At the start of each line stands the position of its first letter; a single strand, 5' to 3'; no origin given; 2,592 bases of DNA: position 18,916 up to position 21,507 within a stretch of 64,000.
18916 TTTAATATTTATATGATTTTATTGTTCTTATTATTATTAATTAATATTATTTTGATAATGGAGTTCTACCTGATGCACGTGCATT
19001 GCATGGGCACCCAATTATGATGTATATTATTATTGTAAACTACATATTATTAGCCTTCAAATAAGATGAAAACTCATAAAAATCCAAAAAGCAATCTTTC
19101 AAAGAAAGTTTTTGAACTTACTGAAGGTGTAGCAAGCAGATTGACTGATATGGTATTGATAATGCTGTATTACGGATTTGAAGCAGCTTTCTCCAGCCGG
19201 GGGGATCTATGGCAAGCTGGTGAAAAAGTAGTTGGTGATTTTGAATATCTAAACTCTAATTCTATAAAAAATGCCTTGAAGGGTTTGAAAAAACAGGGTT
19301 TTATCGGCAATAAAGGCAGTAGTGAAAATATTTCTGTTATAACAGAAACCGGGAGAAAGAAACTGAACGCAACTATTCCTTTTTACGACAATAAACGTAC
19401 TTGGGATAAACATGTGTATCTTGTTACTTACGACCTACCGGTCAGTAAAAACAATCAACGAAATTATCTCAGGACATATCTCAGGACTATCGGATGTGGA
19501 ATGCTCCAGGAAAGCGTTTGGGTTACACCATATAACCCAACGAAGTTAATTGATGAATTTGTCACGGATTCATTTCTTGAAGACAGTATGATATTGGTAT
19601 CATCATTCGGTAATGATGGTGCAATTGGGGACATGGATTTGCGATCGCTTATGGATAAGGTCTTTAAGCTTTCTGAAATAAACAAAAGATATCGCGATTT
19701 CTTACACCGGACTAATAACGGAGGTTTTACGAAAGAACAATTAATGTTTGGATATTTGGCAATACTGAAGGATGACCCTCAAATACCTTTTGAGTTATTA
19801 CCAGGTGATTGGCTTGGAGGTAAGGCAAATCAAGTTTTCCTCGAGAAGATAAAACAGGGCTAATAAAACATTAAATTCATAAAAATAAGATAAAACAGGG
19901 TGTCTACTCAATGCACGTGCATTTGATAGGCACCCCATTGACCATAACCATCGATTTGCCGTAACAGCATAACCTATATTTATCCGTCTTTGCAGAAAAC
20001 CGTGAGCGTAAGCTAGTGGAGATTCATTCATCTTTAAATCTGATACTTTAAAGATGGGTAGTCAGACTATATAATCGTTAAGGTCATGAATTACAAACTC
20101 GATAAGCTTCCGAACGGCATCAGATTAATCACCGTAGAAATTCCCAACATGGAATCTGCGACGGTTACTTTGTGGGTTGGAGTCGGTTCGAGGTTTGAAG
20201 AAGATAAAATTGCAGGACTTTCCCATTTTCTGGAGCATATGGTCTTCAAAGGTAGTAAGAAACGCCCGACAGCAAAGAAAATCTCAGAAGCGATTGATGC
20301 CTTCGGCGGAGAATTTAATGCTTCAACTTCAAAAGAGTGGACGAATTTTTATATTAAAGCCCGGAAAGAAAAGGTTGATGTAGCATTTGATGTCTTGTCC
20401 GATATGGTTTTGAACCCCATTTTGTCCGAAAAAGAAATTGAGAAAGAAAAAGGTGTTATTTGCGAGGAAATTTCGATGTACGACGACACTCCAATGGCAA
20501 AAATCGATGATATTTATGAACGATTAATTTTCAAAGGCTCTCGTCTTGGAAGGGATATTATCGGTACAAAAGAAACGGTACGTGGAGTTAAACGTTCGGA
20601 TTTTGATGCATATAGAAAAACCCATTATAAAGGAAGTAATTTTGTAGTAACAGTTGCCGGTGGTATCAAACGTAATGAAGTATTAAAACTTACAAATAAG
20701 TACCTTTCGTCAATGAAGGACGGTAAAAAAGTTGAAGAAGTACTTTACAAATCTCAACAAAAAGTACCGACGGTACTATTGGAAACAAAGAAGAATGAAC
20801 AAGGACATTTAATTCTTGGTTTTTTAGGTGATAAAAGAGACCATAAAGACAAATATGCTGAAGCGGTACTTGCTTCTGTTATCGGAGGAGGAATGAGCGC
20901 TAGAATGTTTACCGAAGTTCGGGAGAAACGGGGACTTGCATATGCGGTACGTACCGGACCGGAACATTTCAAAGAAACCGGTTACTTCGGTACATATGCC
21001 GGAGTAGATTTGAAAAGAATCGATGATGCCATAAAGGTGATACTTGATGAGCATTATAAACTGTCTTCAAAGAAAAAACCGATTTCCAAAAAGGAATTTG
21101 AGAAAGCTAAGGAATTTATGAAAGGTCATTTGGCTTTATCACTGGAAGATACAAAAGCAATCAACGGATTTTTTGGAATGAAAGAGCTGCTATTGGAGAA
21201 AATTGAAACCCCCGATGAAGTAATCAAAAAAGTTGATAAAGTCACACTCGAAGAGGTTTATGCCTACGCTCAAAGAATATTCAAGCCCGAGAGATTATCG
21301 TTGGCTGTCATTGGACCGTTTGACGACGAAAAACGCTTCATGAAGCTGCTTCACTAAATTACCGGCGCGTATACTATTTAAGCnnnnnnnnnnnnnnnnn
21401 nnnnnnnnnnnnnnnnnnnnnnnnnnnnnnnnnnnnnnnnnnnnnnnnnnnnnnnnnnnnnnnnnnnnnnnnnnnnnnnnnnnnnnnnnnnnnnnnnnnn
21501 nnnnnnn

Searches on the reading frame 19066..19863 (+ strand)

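Call 4: search_protein_families(library=pfam, proteins=[window:19066-19863:+], max_evalue=1)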
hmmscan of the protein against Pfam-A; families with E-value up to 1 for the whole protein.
window:19066-19863:+ (265 aa): 4 families
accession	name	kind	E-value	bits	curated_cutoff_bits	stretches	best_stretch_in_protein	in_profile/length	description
PF20803.2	PaaX_M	-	4.3e-13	49.6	24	1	111-179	2-70/83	PaaX protein central Cas2-like domain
PF08223.16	PaaX_C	-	1.6e-06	28.8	22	1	221-260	36-76/91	PaaX-like protein C-terminal domain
PF09827.14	CRISPR_Cas2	-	0.00036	21.1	23.8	1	118-161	3-43/74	CRISPR associated protein Cas2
PF14112.11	DUF4284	-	0.037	15.3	27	1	150-194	2-46/121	Immunity protein 22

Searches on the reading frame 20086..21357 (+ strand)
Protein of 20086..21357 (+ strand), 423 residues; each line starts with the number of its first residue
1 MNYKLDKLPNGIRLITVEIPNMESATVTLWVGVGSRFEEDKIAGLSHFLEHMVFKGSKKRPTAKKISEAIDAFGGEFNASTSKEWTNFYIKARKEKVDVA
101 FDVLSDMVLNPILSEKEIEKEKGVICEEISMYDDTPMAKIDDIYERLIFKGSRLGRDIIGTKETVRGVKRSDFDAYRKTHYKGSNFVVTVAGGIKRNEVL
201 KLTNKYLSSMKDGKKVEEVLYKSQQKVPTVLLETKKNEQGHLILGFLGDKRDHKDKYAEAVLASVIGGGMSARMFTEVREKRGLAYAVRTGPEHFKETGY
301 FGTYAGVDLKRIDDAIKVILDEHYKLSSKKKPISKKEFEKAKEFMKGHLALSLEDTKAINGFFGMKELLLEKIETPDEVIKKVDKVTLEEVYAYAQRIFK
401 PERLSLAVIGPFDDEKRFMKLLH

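Call 4: search_protein_families(library=pfam, proteins=[window:20086-21357:+], max_evalue=1)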
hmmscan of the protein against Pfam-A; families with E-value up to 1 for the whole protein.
window:20086-21357:+ (423 aa): 5 families
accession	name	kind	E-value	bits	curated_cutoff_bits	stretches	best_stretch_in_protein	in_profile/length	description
PF05193.26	Peptidase_M16_C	-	6.1e-41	140.7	23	2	169-343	3-179/181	Peptidase M16 inactive domain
PF00675.25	Peptidase_M16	-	1.2e-39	136.1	22.3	1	15-161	3-148/149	Insulinase (Peptidase family M16)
PF09568.16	RE_MjaI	-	0.031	14.5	22.7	1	65-112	21-63/164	MjaI restriction endonuclease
PF24705.1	DUF7668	-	0.13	13.1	27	1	58-109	21-79/100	Domain of unknown function (DUF7668)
PF08784.17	RPA_C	-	0.21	12.8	22.6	1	99-151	47-97/106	Replication protein A C terminal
